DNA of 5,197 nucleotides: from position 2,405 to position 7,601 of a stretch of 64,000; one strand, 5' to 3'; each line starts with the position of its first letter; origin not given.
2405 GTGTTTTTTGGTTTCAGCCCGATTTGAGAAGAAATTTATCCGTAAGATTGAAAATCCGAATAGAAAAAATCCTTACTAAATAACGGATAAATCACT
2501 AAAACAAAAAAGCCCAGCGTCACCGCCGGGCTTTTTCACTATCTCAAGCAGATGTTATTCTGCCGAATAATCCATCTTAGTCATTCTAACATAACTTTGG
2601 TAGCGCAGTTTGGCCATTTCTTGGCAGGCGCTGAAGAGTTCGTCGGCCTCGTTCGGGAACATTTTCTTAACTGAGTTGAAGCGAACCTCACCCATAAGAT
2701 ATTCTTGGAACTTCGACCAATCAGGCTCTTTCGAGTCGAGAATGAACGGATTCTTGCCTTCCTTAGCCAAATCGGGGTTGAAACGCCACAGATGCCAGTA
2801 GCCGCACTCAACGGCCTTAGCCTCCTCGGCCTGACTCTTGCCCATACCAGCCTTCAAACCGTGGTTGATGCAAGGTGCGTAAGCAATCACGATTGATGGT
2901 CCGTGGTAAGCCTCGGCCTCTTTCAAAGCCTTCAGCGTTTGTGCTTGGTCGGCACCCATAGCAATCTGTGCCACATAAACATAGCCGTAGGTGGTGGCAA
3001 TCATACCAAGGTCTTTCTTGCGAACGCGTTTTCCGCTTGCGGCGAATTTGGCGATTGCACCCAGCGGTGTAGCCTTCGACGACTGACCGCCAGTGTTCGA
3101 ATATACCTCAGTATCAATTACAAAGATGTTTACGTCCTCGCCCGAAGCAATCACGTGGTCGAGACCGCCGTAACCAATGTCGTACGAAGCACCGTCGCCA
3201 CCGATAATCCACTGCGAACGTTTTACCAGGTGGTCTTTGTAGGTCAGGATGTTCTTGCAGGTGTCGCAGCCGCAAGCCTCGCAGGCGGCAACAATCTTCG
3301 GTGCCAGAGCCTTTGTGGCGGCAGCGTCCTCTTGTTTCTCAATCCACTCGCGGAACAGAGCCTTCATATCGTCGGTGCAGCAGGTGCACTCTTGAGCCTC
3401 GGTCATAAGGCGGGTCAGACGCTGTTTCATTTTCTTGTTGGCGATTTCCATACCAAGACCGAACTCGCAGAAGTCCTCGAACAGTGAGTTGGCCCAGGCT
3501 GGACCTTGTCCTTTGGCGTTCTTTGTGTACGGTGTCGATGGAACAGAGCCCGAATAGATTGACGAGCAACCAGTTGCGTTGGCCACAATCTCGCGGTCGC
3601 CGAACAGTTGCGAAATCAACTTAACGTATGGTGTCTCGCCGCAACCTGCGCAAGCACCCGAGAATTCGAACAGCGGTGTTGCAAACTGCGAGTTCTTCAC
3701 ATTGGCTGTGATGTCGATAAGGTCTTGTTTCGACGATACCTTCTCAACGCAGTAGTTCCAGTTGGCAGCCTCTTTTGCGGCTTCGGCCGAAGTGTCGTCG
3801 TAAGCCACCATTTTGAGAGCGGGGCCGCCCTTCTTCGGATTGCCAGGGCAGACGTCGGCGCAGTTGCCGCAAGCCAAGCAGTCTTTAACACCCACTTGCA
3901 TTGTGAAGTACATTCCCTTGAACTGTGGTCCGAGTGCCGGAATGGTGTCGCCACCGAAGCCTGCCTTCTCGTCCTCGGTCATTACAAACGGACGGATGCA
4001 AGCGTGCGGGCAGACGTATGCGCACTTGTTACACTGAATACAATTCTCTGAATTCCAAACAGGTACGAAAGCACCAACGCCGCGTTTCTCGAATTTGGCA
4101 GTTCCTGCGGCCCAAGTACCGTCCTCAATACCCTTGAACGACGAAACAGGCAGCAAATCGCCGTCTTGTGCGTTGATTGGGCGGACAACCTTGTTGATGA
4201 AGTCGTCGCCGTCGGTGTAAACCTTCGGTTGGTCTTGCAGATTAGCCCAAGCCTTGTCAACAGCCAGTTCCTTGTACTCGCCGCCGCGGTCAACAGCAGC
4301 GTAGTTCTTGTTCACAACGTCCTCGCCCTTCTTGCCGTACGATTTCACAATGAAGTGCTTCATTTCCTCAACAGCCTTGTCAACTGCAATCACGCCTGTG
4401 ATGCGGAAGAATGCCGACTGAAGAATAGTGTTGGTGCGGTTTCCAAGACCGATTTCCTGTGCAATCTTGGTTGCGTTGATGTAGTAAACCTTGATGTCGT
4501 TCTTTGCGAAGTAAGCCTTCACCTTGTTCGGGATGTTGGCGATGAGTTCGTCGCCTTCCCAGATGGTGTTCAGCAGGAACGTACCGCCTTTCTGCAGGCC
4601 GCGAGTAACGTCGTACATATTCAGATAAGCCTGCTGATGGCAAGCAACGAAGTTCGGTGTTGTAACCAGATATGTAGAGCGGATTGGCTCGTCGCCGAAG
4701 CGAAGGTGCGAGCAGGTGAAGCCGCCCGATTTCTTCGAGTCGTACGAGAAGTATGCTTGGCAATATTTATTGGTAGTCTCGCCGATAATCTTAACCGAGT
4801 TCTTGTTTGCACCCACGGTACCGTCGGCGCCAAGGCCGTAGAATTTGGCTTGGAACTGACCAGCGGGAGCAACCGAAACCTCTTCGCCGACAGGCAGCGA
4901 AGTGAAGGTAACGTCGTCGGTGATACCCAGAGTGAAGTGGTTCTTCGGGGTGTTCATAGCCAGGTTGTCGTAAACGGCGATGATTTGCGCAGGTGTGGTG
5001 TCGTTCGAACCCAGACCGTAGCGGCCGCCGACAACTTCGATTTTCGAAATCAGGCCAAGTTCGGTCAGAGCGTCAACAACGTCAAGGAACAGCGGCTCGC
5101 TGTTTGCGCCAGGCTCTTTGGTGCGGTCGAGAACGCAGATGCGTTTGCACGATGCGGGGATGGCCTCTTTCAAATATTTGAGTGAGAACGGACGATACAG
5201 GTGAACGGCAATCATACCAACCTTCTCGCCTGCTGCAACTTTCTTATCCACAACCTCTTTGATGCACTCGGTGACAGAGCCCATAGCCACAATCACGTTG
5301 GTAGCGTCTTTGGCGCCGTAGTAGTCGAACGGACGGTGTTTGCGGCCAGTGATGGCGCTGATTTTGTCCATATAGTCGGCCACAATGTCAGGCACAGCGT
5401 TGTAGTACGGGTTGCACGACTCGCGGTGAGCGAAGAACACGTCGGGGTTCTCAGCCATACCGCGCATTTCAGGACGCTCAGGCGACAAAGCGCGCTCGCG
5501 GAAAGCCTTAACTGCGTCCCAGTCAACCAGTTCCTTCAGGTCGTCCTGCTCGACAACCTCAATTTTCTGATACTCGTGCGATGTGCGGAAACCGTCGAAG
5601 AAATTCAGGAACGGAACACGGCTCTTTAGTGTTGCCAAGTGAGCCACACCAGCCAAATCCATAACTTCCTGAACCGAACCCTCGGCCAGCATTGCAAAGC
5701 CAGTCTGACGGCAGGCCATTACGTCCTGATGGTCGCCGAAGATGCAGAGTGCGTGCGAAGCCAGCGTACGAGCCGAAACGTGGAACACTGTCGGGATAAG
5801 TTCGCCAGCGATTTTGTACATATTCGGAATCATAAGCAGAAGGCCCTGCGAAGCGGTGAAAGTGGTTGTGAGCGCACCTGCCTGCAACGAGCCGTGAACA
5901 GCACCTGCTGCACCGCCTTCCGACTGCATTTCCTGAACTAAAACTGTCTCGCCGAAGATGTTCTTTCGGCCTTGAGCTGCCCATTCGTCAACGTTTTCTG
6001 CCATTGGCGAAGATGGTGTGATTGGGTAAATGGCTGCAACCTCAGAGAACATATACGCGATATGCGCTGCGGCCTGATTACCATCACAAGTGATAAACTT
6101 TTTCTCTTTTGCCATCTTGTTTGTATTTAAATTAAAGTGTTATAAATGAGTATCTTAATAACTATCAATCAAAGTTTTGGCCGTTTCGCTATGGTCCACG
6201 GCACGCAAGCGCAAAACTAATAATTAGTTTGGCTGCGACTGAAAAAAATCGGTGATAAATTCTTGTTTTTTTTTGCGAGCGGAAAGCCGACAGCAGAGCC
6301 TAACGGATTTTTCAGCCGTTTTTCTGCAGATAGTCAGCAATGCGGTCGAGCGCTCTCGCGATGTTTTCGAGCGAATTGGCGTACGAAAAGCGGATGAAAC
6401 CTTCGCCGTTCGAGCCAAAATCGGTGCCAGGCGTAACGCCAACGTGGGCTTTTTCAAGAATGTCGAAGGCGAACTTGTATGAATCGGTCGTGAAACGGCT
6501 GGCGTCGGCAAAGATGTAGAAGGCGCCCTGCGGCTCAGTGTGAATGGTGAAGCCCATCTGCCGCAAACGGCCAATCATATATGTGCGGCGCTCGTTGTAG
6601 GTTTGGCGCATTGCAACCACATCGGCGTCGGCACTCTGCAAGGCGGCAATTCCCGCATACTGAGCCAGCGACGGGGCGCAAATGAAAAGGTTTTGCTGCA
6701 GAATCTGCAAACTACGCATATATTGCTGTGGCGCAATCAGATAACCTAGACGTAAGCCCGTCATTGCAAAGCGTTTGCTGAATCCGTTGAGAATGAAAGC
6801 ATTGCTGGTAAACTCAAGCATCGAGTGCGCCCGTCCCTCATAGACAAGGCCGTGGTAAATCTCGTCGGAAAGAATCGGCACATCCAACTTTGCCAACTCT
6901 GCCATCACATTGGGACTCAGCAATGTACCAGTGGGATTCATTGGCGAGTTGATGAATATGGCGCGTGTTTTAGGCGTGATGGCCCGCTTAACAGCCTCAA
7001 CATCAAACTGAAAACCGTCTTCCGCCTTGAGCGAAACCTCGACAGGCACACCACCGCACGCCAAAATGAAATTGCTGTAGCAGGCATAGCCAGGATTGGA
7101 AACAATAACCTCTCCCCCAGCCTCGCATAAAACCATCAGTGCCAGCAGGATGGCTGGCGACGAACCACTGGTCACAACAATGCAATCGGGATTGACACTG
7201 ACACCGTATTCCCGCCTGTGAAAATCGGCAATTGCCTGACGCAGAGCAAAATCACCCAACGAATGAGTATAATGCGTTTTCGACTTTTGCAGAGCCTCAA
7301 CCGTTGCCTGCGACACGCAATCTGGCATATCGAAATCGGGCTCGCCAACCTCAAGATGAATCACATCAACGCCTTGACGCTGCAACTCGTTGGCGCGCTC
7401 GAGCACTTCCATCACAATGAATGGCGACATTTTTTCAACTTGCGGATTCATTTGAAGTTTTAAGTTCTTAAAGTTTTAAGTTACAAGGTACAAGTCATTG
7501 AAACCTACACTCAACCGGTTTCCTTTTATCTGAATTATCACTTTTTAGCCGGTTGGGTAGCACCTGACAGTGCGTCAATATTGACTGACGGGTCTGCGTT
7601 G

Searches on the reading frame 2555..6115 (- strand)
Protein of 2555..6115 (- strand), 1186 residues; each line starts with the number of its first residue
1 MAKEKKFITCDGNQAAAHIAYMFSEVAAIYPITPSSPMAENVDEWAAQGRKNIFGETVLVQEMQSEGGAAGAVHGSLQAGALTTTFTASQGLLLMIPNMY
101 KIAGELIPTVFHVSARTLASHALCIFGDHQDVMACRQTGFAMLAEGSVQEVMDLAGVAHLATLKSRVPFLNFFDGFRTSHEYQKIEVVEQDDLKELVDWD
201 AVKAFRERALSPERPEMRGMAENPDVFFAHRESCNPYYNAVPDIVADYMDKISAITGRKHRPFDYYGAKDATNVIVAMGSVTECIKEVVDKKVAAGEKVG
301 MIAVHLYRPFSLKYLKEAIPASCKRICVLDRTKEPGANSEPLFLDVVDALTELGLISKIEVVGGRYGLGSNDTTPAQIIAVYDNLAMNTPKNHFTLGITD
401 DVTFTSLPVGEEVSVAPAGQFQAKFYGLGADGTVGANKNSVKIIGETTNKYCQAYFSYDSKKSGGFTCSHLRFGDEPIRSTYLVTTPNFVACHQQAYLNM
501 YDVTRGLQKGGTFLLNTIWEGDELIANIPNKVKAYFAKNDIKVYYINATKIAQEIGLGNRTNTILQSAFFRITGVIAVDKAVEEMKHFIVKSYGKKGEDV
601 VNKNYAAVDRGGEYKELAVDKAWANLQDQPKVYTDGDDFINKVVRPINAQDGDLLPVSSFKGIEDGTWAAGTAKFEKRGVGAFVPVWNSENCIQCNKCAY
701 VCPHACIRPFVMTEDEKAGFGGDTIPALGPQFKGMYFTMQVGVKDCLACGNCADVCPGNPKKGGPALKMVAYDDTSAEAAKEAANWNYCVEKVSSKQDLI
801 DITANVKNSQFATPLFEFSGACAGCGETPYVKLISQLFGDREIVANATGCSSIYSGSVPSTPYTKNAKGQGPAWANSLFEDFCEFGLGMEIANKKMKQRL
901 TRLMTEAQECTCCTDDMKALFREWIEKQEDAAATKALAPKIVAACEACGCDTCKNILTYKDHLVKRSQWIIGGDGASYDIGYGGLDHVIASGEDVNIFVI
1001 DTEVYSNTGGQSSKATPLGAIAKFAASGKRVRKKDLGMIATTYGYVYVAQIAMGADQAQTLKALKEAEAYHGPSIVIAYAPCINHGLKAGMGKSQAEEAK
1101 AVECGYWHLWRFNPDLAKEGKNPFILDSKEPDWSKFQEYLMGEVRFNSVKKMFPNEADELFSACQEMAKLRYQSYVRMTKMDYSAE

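Call 6: search_protein_families(library=pfam, proteins=[window:2555-6115:-])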
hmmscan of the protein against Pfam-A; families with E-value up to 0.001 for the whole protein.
window:2555-6115:- (1186 aa): 12 families
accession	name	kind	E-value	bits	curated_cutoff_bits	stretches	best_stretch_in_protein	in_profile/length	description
PF01855.24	POR_N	-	2.3e-79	266.8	27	1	21-249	4-230/231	Pyruvate flavodoxin/ferredoxin oxidoreductase, thiamine diP-bdg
PF01558.24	POR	-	1.6e-29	103.7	27.4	1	429-611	1-171/173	Pyruvate ferredoxin/flavodoxin oxidoreductase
PF10371.14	EKR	-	3.8e-18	65.5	27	1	628-680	4-54/55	Domain of unknown function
PF17147.9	PFOR_II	-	6.3e-15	55.8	27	1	271-377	1-101/102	Pyruvate:ferredoxin oxidoreductase core domain II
PF02775.26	TPP_enzyme_C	-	4.2e-09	36.8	21.9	1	966-1077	47-150/151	Thiamine pyrophosphate enzyme, C-terminal TPP binding domain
PF12838.12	Fer4_7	-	5.8e-08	33.5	27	1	691-757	1-49/52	4Fe-4S dicluster domain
PF13183.11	Fer4_8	-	3e-06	28.1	27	1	690-757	3-65/68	4Fe-4S dicluster domain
PF12837.12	Fer4_6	-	6.9e-05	23.1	25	1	684-707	1-24/24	4Fe-4S binding domain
PF00037.32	Fer4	-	0.00016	21.8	21.1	1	685-708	1-24/24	4Fe-4S binding domain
PF13237.11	Fer4_10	-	0.00039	20.7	25.5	1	688-757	5-53/53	4Fe-4S dicluster domain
PF13484.11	Fer4_16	-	0.00048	21.3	30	1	691-759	1-66/66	4Fe-4S double cluster binding domain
PF13187.11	Fer4_9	-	0.00062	20.2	27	1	691-758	1-49/52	4Fe-4S dicluster domain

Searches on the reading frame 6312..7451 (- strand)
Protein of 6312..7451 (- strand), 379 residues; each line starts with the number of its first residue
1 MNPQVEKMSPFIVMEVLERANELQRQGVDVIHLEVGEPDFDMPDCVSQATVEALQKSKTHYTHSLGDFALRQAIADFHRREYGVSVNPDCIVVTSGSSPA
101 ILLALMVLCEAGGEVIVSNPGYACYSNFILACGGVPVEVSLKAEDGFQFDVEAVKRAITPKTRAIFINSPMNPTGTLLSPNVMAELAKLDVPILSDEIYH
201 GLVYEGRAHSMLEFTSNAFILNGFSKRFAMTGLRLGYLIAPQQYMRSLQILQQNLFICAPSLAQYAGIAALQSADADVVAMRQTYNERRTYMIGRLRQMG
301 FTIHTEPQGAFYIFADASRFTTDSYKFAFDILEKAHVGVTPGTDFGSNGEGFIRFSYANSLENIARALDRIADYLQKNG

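Call 6: search_protein_families(library=pfam, proteins=[window:6312-7451:-])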
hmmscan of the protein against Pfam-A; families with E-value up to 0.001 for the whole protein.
window:6312-7451:- (379 aa): 4 families
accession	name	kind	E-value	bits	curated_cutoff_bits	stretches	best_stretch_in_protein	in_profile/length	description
PF00155.27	Aminotran_1_2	-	2e-66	225.1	19.7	1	29-371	2-361/361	Aminotransferase class I and II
PF01041.23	DegT_DnrJ_EryC1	-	1.3e-11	44.8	19.8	1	87-167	39-118/360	DegT/DnrJ/EryC1/StrS aminotransferase family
PF01053.26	Cys_Met_Meta_PP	-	1.7e-08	33.9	27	1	89-188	69-164/381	Cys/Met metabolism PLP-dependent enzyme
PF00266.25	Aminotran_5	-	1.6e-05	24.5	21.5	1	86-188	58-166/371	Aminotransferase class-V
